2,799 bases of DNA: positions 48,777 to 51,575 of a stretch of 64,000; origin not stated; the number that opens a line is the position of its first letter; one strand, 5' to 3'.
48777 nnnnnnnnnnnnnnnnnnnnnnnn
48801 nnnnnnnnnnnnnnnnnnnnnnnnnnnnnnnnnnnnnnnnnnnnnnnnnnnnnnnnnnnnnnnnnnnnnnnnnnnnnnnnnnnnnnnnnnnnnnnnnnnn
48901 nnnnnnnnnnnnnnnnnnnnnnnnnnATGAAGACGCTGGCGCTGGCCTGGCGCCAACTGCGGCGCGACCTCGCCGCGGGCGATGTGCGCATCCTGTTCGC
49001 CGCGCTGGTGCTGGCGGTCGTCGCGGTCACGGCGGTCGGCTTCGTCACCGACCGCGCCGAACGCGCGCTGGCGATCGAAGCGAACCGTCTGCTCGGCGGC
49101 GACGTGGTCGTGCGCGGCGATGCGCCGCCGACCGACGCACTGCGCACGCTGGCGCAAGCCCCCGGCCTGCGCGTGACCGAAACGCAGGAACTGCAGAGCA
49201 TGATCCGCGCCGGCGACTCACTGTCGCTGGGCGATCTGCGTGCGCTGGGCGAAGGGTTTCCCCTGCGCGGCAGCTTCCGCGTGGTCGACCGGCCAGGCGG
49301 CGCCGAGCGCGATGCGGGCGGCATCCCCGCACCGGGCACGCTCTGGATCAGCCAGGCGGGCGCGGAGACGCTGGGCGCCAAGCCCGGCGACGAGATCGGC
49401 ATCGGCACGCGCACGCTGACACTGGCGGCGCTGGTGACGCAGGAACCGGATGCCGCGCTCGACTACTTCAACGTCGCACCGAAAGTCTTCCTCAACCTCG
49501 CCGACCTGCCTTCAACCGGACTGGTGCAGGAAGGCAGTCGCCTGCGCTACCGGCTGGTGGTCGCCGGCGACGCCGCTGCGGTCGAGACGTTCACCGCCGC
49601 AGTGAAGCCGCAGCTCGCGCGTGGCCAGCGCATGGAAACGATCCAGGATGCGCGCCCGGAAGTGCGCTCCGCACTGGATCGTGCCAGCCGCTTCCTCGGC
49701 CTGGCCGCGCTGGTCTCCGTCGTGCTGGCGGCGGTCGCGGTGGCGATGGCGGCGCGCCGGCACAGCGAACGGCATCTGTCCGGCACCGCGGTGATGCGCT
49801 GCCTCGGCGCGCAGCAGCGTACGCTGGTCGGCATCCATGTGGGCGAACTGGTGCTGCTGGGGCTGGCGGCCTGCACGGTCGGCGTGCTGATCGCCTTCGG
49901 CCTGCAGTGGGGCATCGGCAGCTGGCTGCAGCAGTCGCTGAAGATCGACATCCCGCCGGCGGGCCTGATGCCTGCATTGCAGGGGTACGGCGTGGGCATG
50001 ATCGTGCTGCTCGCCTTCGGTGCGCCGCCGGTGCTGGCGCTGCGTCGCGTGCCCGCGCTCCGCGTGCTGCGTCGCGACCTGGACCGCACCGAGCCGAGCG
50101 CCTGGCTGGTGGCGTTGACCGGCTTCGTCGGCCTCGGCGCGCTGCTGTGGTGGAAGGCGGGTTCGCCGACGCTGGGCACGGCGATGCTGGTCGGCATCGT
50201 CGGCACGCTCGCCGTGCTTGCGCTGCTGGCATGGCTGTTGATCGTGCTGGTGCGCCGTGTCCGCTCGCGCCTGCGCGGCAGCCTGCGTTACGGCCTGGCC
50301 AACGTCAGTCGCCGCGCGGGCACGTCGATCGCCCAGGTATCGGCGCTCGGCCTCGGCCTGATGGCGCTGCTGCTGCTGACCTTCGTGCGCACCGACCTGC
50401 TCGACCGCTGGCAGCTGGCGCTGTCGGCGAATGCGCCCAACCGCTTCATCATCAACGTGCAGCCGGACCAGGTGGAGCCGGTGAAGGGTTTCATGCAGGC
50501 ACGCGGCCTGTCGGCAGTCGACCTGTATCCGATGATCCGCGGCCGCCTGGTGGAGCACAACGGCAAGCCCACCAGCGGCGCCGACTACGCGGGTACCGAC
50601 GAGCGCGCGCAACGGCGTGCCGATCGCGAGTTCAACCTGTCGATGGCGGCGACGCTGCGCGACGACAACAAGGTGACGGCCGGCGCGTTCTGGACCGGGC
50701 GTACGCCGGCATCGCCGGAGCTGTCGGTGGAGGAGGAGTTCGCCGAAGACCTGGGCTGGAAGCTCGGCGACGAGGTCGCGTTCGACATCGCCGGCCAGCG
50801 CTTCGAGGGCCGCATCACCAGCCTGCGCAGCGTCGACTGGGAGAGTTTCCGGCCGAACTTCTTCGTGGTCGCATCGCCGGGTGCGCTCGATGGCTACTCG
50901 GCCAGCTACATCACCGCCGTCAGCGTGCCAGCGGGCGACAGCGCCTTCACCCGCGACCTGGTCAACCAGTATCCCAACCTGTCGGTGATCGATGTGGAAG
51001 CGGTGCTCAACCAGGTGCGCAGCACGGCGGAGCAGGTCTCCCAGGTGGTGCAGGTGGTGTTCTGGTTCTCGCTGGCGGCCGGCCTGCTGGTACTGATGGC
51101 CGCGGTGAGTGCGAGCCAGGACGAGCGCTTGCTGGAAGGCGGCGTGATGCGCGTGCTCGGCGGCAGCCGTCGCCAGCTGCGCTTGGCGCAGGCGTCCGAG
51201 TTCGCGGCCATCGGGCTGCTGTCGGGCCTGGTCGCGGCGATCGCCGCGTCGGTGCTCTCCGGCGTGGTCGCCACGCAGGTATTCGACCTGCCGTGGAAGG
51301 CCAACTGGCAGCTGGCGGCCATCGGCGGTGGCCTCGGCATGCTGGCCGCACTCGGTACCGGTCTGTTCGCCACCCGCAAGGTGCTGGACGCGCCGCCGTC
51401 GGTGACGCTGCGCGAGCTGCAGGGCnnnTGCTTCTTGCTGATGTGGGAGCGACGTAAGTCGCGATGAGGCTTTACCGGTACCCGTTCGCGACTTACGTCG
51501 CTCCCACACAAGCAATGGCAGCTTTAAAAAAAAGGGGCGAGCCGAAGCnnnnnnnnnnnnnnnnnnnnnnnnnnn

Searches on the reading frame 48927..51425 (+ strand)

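Call 43: search_protein_families(library=pfam, proteins=[window:48927-51425:+], max_evalue=0.0001)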
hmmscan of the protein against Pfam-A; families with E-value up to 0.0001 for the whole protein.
window:48927-51425:+ (833 aa): 1 family
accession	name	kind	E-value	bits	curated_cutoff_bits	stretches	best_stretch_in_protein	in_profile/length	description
PF02687.27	FtsX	-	3.6e-18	66.2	25.5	2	711-823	3-119/120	FtsX-like permease C-terminal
